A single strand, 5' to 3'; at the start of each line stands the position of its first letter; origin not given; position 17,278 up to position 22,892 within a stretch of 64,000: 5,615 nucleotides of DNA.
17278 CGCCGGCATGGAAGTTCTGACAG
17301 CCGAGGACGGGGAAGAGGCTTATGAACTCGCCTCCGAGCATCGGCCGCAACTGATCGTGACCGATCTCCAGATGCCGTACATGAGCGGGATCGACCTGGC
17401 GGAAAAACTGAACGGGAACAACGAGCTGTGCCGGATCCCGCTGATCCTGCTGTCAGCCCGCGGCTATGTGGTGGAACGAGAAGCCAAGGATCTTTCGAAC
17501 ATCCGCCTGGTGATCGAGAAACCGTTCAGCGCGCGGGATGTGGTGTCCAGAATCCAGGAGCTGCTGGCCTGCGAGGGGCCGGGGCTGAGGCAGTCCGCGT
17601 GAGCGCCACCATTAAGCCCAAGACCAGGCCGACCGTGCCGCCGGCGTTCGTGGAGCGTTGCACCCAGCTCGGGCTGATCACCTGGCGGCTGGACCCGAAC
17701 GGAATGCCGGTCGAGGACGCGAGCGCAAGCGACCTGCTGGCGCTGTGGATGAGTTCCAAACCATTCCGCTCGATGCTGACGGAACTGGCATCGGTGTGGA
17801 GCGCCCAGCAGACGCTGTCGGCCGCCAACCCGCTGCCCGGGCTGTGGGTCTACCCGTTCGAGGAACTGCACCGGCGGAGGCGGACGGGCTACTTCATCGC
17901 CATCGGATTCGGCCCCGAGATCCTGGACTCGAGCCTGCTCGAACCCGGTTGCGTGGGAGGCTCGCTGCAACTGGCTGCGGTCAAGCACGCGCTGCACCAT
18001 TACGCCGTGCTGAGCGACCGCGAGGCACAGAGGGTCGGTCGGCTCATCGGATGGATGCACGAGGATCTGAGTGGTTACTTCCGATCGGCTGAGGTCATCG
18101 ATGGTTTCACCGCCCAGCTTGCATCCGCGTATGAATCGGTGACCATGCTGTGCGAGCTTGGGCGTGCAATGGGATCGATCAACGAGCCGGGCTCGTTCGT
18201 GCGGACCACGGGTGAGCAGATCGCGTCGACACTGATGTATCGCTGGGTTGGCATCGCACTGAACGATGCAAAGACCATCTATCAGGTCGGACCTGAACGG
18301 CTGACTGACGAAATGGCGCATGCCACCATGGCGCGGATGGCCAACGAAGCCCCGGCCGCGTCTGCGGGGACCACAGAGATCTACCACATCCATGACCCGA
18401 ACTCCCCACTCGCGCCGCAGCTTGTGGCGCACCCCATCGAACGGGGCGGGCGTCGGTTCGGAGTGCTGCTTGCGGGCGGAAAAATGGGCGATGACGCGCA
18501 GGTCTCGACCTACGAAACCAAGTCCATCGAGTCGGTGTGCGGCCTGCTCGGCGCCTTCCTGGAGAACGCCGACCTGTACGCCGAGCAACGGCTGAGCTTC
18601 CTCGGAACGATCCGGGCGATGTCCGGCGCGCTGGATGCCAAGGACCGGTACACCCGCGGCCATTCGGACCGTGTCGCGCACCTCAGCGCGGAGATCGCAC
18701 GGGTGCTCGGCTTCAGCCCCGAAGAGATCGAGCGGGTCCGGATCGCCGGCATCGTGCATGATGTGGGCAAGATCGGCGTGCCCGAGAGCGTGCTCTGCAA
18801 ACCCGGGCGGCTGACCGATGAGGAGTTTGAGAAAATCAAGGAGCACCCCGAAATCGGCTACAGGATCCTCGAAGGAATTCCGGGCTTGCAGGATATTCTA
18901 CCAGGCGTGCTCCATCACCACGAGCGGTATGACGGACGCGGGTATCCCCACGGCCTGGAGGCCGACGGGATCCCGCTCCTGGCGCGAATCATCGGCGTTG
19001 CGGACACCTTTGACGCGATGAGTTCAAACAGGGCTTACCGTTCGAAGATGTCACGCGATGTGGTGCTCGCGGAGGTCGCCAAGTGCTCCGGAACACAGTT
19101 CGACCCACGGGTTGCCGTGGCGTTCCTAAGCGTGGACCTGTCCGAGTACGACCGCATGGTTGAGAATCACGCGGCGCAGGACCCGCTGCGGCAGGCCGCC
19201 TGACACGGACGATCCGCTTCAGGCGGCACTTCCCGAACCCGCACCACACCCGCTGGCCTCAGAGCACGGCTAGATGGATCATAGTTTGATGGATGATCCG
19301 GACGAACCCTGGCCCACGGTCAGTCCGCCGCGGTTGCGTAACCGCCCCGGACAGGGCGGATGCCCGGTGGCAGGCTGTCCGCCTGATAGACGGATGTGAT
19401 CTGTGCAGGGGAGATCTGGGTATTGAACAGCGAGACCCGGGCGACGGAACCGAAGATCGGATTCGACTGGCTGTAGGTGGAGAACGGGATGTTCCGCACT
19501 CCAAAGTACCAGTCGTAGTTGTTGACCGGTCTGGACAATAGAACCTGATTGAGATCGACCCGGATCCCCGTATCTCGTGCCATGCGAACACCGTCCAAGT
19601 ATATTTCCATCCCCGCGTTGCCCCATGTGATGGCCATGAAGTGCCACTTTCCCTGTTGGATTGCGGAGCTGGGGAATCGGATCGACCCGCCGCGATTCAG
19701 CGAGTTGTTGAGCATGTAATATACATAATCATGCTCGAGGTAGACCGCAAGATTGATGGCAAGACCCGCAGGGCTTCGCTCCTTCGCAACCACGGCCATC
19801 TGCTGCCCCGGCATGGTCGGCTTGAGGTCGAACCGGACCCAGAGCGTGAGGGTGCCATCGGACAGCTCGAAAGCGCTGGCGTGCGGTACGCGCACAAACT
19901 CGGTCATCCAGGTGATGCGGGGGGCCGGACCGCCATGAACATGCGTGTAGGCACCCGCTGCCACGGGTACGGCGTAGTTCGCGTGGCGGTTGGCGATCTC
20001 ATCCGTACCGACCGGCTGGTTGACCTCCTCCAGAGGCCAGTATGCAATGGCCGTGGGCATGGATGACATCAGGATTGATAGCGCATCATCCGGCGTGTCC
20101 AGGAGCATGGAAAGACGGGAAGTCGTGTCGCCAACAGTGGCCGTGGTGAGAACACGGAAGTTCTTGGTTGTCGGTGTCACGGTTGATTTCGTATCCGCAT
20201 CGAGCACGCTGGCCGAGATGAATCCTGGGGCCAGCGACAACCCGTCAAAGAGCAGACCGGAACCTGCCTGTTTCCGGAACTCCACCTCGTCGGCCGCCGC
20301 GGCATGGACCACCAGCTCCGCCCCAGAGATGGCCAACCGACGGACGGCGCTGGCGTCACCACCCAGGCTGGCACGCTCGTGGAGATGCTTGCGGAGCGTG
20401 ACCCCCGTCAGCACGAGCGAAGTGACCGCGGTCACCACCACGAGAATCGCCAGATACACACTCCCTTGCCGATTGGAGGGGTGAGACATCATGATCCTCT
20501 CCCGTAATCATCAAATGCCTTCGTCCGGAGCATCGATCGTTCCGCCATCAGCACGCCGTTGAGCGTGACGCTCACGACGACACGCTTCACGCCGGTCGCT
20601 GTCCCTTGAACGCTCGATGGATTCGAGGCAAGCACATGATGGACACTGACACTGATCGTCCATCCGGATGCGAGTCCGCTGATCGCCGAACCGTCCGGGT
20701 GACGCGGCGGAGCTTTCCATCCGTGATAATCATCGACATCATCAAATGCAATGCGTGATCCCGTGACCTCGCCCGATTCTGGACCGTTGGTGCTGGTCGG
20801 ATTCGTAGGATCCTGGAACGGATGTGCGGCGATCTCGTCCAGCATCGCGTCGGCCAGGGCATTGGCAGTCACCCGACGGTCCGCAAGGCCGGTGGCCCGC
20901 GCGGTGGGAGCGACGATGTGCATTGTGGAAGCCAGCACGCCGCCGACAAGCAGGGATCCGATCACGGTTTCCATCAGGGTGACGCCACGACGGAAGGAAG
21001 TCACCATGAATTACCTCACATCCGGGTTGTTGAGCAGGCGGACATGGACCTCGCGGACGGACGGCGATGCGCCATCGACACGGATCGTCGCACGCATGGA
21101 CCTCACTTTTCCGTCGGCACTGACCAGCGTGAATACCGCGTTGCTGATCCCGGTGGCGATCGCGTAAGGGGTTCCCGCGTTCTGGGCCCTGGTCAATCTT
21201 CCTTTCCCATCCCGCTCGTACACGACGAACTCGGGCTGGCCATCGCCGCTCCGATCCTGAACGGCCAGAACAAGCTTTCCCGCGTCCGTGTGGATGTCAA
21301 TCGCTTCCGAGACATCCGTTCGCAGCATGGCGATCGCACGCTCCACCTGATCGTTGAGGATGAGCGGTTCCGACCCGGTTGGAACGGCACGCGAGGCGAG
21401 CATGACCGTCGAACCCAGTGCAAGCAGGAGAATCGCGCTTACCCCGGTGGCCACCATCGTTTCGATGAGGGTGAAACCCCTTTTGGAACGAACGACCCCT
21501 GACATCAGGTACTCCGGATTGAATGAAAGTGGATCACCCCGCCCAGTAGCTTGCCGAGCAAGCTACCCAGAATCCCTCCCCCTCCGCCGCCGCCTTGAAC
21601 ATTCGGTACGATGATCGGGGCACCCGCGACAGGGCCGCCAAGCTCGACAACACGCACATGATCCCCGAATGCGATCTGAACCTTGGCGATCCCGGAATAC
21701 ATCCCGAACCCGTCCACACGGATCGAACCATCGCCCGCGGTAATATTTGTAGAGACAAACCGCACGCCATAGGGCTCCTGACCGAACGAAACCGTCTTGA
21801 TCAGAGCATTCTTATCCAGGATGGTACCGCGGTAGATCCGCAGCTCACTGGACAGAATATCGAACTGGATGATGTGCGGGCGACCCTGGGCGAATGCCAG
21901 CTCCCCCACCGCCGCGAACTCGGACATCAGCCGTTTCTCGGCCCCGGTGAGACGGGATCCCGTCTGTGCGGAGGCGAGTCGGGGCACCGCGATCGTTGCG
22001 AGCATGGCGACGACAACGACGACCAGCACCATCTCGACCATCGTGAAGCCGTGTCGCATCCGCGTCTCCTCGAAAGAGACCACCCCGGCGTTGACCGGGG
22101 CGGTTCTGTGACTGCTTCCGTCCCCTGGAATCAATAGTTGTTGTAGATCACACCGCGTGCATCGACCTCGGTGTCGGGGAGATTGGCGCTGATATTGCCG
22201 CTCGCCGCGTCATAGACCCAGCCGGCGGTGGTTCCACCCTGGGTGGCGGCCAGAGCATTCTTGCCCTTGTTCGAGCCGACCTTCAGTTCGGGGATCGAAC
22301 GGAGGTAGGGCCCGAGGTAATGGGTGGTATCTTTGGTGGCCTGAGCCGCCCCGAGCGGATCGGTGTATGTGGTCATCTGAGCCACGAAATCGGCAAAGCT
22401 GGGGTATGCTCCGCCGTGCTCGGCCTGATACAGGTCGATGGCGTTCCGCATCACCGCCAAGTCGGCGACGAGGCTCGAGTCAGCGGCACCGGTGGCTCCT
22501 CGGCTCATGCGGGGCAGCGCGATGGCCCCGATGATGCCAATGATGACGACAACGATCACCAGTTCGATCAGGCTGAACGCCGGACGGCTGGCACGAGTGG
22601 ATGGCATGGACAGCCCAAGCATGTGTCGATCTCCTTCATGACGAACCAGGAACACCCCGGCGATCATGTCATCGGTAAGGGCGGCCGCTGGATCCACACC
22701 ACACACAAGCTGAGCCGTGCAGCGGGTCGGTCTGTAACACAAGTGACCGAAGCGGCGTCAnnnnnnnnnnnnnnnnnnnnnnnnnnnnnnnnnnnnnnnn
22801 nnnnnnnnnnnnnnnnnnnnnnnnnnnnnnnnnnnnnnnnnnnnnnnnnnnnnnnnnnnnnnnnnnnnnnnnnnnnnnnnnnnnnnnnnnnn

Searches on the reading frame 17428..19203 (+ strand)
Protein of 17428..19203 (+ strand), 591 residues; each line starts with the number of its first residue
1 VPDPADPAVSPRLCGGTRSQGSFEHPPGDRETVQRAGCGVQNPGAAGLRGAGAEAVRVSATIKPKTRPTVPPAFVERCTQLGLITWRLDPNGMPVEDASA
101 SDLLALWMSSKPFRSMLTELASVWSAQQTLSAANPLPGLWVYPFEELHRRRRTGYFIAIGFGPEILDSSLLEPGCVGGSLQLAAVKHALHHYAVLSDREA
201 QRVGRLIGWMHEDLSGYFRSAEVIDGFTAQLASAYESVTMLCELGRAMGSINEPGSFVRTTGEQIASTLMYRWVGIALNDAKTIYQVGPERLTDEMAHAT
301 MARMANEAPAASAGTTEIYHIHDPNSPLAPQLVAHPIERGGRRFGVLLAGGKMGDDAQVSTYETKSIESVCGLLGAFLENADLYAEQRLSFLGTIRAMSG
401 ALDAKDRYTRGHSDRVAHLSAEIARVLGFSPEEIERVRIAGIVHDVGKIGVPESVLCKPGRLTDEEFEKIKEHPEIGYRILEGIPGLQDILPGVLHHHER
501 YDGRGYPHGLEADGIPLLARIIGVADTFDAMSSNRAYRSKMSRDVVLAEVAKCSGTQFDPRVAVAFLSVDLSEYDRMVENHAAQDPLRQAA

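Call 11: search_protein_families(library=pfam, proteins=[window:17428-19203:+], max_evalue=0.01)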
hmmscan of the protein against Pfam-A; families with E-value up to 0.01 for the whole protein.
window:17428-19203:+ (591 aa): 2 families
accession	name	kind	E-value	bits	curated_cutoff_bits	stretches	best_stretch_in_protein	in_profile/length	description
PF13487.12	HD_5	-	4.7e-39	134.3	27.2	1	398-562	3-170/170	HD domain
PF01966.28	HD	-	4.9e-22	78.9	22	1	411-531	3-116/116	HD domain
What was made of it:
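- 17599..19203 (+): HD-GYP (HD_5) c-di-GMP phosphodiesterase with intact HD and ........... motifs. Its GTG start overlaps the receiver's stop (GTGA). It is convergent with the end of the operon. HD_5 134 bits (call 11).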

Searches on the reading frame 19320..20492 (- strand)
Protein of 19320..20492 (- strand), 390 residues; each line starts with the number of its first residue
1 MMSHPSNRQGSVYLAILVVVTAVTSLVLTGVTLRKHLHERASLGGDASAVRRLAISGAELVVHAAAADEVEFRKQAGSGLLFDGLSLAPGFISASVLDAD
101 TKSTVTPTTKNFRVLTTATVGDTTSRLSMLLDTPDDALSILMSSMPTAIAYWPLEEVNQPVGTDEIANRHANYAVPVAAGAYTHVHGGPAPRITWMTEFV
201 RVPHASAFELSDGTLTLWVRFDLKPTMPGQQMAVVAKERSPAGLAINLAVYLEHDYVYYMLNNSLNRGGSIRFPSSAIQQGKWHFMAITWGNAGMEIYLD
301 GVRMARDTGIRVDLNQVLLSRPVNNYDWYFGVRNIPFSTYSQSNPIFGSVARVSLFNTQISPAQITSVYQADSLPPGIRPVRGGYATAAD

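Call 11: search_protein_families(library=pfam, proteins=[window:19320-20492:-], max_evalue=0.01)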
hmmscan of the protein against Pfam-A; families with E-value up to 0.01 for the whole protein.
window:19320-20492:- (390 aa): 1 family
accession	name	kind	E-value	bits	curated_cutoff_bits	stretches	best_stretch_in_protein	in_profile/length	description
PF13385.13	Laminin_G_3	-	2.2e-11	44.6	27.6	1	200-365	7-150/151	Concanavalin A-like lectin/glucanases superfamily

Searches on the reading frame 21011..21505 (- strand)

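Call 11: search_protein_families(library=pfam, proteins=[window:21011-21505:-], max_evalue=0.01)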
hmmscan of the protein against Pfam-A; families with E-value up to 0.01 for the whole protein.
window:21011-21505:- (164 aa): 1 family
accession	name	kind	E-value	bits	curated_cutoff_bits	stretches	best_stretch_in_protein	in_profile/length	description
PF07963.17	N_methyl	-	1.1e-06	28.3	21.2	1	6-30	2-26/27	Prokaryotic N-terminal methylation motif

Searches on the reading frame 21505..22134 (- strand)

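Call 7: search_protein_families(library=pfam, proteins=[window:21505-22134:-], max_evalue=0.01)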
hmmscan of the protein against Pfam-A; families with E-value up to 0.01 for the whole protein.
window:21505-22134:- (209 aa): 2 families
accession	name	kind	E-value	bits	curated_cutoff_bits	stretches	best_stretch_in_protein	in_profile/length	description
PF07963.17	N_methyl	-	3.8e-05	23.5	21.2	1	25-49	2-26/27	Prokaryotic N-terminal methylation motif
PF18617.6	Nup214_FG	-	0.0024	18.7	26.1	1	109-157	10-57/63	Nucleoporin Nup214 phenylalanine-glycine (FG) domain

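Call 8: search_protein_families(library=ncbifam, proteins=[window:21505-22134:-], max_evalue=0.01)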
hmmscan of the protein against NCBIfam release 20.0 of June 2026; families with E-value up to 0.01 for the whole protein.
window:21505-22134:- (209 aa): 10 families
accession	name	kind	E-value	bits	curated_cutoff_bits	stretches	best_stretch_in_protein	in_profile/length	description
TIGR01708.2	typeII_sec_gspH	equivalog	4.4e-08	33.3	80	1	28-93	2-67/169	type II secretion system minor pseudopilin GspH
TIGR02596.1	TIGR02596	subfamily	1.7e-06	28.3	70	1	30-84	1-55/196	Verru_Chthon cassette protein D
TIGR02532.1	IV_pilin_GFxxxE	domain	4.8e-06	26.2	16.3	1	27-50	1-24/24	prepilin-type N-terminal cleavage/methylation domain-containing protein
NF047827.1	T3SSXpsH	equivalog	6.9e-06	25.9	160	1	29-89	2-62/145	type II secretion system protein XpsH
NF040999.1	pilin_ComGC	equivalog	1.1e-05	25.5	75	1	28-58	2-32/84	competence type IV pilus major pilin ComGC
TIGR01710.1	typeII_sec_gspG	equivalog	1.5e-05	25.1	88.85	1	28-68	1-41/134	type II secretion system major pseudopilin GspG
NF041775.1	typeIV_PilA_Myxo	equivalog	3.4e-05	23.9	400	1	27-75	10-58/214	type IV pilin protein PilA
NF007862.0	PRK10574.1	equivalog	0.00077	19.6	138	1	27-53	4-30/145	prepilin peptidase-dependent pilin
NF040982.1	ComGD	equivalog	0.0013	19.1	70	1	28-101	2-75/139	competence type IV pilus minor pilin ComGD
NF007800.0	PRK10506.1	equivalog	0.0022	17.8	158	1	24-90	5-71/163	prepilin peptidase-dependent protein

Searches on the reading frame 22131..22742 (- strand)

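Call 7: search_protein_families(library=pfam, proteins=[window:22131-22742:-], max_evalue=0.01)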
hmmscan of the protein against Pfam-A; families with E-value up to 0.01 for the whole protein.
window:22131-22742:- (203 aa): 1 family
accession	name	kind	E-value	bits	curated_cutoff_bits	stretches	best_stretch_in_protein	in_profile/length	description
PF07963.17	N_methyl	-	1.5e-05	24.8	21.2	1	55-76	6-27/27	Prokaryotic N-terminal methylation motif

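Call 8: search_protein_families(library=ncbifam, proteins=[window:22131-22742:-], max_evalue=0.01)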
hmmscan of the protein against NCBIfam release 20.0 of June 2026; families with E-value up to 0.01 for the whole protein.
window:22131-22742:- (203 aa): 6 families
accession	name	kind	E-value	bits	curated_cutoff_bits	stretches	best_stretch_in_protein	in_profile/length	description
TIGR01710.1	typeII_sec_gspG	equivalog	6.3e-10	39.2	88.85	1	56-152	3-92/134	type II secretion system major pseudopilin GspG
NF007862.0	PRK10574.1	equivalog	2.9e-06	27.5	138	1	55-112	6-63/145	prepilin peptidase-dependent pilin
NF040999.1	pilin_ComGC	equivalog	4.5e-06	26.8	75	1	55-123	3-70/84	competence type IV pilus major pilin ComGC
TIGR02532.1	IV_pilin_GFxxxE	domain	1.5e-05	24.7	16.3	1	56-76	4-24/24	prepilin-type N-terminal cleavage/methylation domain-containing protein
NF041775.1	typeIV_PilA_Myxo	equivalog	5.6e-05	23.2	400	1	55-97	12-54/214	type IV pilin protein PilA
TIGR01708.2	typeII_sec_gspH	equivalog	0.0026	17.8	80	1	56-88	4-37/169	type II secretion system minor pseudopilin GspH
